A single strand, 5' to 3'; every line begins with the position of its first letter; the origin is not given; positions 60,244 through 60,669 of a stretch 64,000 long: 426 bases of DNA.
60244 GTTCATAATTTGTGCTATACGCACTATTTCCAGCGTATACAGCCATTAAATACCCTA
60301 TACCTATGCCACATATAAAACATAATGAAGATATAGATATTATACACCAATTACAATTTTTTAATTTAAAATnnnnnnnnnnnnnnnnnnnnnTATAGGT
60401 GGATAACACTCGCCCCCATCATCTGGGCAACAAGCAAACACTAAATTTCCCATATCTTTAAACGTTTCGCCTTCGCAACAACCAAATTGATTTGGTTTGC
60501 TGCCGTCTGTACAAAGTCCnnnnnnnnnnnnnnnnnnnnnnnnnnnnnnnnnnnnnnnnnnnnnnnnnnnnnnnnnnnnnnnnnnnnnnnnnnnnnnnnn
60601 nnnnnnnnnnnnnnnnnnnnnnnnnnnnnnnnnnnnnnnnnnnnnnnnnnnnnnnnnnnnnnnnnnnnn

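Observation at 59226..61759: tRNA-adjacent four-gene cluster encoding two pairs of paralogous Cys-rich envelope proteins with an undescribed six-cysteine module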

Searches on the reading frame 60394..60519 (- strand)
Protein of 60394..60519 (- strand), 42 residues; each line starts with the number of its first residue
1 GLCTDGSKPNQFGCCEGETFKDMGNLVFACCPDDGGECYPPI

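Call 44: search_protein_representatives(alignment_id=A3)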
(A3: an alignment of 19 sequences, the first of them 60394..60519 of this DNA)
Query: 19 sequences, 42 profile positions. Proteins with E-value up to 0.001 (for the whole library): 248; up to 1e-10: 119; up to 1e-30: 2. The best 150 are listed.
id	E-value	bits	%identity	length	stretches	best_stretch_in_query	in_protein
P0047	1.0e-49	182.6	-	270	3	1-42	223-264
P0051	3.1e-37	142.6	-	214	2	1-42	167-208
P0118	1.2e-29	118.3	-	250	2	1-42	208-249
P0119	1.7e-28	114.7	-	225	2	5-42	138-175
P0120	5.1e-28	113.1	-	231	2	2-42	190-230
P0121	5.9e-27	109.7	-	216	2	1-42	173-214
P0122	6.8e-27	109.5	-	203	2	1-42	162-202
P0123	1.4e-25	105.3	-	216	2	1-42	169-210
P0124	3.8e-24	100.7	-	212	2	2-42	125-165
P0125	2.2e-23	98.3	-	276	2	1-42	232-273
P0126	7.3e-23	96.6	-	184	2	5-42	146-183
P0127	4.2e-21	91.0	-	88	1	1-42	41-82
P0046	1.0e-19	86.5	-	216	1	1-42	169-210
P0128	1.4e-19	86.1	-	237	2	1-42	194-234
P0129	3.2e-19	85.0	-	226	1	1-42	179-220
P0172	5.9e-15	71.3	-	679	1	2-42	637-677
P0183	1.9e-13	66.5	-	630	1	2-42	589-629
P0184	2.2e-13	66.3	-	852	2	2-42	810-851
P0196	1.2e-12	63.9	-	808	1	1-42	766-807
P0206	8.4e-12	61.2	-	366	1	5-42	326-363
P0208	9.1e-12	61.1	-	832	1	2-42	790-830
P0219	2.4e-11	59.7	-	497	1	5-42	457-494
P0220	3.4e-11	59.3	-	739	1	2-42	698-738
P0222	3.7e-11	59.2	-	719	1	1-42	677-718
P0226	7.4e-11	58.2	-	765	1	4-42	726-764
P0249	1.1e-09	54.4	-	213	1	2-42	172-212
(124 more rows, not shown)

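Call 45: search_protein_families(library=pfam, proteins=[P0172, P0183, P0184, P0196, P0208, P0220, P0222, P0226, P0219, P0206], max_evalue=0.001)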
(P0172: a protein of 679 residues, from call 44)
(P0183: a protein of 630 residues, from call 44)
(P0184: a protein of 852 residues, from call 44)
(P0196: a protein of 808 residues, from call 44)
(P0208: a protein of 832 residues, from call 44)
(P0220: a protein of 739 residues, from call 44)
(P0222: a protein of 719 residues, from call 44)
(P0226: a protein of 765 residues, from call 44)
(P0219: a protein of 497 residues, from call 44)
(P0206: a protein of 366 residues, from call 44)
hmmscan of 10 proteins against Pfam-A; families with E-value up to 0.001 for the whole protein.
P0172 (679 aa): 0 families

P0183 (630 aa): 1 family
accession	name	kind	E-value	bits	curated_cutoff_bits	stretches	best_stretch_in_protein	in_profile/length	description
PF03743.19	TrbI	-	6.8e-18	65.6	35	1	219-423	4-186/188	Bacterial conjugation TrbI-like protein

P0184 (852 aa): 0 families

P0196 (808 aa): 0 families

P0208 (832 aa): 1 family
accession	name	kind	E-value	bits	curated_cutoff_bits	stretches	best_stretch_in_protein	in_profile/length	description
PF03743.19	TrbI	-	5e-16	59.5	35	1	407-614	8-182/188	Bacterial conjugation TrbI-like protein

P0220 (739 aa): 0 families

P0222 (719 aa): 0 families

P0226 (765 aa): 1 family
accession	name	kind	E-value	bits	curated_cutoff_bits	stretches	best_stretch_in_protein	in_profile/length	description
PF03743.19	TrbI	-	1.3e-15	58.2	35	1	365-571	2-186/188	Bacterial conjugation TrbI-like protein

P0219 (497 aa): 1 family
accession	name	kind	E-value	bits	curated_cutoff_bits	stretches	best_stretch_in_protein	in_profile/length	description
PF03743.19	TrbI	-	3.4e-14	53.6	35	1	72-279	8-182/188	Bacterial conjugation TrbI-like protein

P0206 (366 aa): 1 family
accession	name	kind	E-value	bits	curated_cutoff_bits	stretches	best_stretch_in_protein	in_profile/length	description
PF03743.19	TrbI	-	4.1e-06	27.2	35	1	16-150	62-182/188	Bacterial conjugation TrbI-like protein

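Call 48: find_encoding_contigs(protein=P0222, flank=8000, max_places=3)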
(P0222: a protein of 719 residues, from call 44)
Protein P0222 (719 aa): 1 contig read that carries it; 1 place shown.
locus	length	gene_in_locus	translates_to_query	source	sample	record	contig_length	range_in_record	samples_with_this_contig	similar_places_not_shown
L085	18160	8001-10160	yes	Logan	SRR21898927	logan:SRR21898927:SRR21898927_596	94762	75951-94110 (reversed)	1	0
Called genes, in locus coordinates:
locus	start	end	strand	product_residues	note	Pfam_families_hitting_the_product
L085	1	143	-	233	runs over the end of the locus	PF06736:TMEM175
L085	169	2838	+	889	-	-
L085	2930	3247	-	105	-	-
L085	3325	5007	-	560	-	-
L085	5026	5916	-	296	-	-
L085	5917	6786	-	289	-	-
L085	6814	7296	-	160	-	PF01478:Peptidase_A24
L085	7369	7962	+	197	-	PF07750:GcrA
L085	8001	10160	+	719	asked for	-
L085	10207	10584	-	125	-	PF01648:ACPS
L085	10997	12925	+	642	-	PF13306:LRR_5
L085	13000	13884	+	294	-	PF01544:CorA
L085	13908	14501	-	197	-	PF06414:Zeta_toxin (faint), PF00406:ADK, PF13238:AAA_18, PF13671:AAA_33, PF13207:AAA_17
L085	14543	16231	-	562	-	PF00575:S1 (weak), PF00575:S1, PF23459:S1_RRP5 (weak), PF00575:S1, PF23459:S1_RRP5 (weak), PF00575:S1, PF21710:Spt6_S1, PF23459:S1_RRP5, +2 more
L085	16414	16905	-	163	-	-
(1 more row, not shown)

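Call 49: find_encoding_contigs(protein=P0208, flank=10000, max_places=3)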
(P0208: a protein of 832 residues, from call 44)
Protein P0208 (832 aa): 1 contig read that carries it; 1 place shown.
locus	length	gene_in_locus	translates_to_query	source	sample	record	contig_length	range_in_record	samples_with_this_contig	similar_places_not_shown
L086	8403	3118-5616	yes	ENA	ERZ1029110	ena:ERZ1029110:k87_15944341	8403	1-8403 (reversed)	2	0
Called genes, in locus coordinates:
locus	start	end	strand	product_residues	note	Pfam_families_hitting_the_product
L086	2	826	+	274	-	?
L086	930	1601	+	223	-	PF04335:VirB8 (weak)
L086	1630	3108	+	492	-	PF03524:CagX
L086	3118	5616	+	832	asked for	PF03743:TrbI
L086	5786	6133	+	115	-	-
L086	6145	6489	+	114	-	-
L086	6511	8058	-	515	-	PF14849:YidC_periplas, PF02096:60KD_IMP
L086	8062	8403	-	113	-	?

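Call 65: search_solved_structures(query=P0222, max_evalue=1)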
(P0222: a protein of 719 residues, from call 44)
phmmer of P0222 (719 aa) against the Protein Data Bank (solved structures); distinct sequences matched with E-value up to 1: 3.
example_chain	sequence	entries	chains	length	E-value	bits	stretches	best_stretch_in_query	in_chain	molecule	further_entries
9ow3_A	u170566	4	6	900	0.6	12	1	34-140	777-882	Aminopeptidase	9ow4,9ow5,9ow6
27oa_B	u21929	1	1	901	0.61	12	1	34-140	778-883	Aminopeptidase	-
9xwa_A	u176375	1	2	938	0.65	11.9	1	34-140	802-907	Aminopeptidase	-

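Call 66: search_protein_families(library=ncbifam, proteins=[P0222, P0196, P0208, P0183], max_evalue=0.01)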
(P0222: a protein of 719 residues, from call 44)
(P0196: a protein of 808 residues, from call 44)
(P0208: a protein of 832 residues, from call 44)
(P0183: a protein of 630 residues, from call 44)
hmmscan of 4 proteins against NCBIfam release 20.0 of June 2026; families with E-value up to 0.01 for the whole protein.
P0222 (719 aa): 0 families

P0196 (808 aa): 1 family
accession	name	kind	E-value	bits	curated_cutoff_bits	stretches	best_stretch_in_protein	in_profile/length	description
TIGR02680.1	TIGR02680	hypoth_equivalog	0.0015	16.4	462.85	1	97-246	846-991/1356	TIGR02680 family protein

P0208 (832 aa): 3 families
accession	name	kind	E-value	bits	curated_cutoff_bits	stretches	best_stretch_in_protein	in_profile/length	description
NF038091.1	T4SS_VirB10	equivalog_domain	1.8e-17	63.5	220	1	441-618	33-189/197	type IV secretion system protein VirB10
NF038092.1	T4SS_ComB10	equivalog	2e-11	43.7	300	1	441-618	46-209/225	DNA type IV secretion system protein ComB10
NF012200.0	choice_anch_D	domain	0.0084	16.6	45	1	58-135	17-102/108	choice-of-anchor D domain-containing protein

P0183 (630 aa): 2 families
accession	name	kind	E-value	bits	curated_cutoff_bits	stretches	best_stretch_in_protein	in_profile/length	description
NF038091.1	T4SS_VirB10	equivalog_domain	6.6e-17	61.7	220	1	236-424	23-190/197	type IV secretion system protein VirB10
NF038092.1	T4SS_ComB10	equivalog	9.2e-14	51.3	300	1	220-422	27-208/225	DNA type IV secretion system protein ComB10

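Call 80: find_encoding_contigs(protein=P0249, flank=6000, max_places=4)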
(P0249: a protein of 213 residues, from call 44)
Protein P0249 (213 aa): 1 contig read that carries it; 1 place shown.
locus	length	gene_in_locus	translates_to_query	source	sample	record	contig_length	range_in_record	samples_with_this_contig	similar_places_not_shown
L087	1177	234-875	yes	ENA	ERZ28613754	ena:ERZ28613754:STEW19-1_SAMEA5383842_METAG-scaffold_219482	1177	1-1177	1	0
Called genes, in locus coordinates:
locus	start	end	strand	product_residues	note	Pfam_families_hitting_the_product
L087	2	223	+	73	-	?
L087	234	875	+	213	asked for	-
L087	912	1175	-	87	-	?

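Call 85: list_cluster_members(proteins=[P0208, P0222, P0013, P0069])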
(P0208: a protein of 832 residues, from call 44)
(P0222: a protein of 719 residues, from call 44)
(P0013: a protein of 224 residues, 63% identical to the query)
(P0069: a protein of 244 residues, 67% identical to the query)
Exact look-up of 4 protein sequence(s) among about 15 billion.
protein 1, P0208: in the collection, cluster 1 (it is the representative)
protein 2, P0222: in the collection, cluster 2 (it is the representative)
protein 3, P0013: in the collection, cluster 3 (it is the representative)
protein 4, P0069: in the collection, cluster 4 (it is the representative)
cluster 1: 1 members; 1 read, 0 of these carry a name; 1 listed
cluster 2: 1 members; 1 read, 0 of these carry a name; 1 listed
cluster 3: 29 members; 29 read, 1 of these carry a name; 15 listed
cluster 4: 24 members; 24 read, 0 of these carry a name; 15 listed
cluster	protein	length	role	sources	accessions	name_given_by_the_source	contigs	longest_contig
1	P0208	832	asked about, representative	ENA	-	-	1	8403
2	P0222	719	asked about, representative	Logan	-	-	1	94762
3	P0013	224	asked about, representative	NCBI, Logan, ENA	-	-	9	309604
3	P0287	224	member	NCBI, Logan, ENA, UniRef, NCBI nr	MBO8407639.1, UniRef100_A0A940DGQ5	MAG: hypothetical protein IAC77_04250 [Proteobacteria bacterium] | Secreted protein n=1 Tax=Candidatus Enterousia excrementavium TaxID=2840789 ... | hypothetical protein [Candidatus Enterousia excrementavium]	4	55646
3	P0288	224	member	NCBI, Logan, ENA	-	-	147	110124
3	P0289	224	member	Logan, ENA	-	-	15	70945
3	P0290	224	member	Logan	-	-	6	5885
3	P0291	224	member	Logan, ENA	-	-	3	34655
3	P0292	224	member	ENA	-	-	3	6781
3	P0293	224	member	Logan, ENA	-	-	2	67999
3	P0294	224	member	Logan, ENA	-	-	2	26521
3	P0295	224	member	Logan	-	-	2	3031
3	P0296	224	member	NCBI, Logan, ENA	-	-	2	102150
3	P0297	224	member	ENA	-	-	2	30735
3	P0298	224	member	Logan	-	-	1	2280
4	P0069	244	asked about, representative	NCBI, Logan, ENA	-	-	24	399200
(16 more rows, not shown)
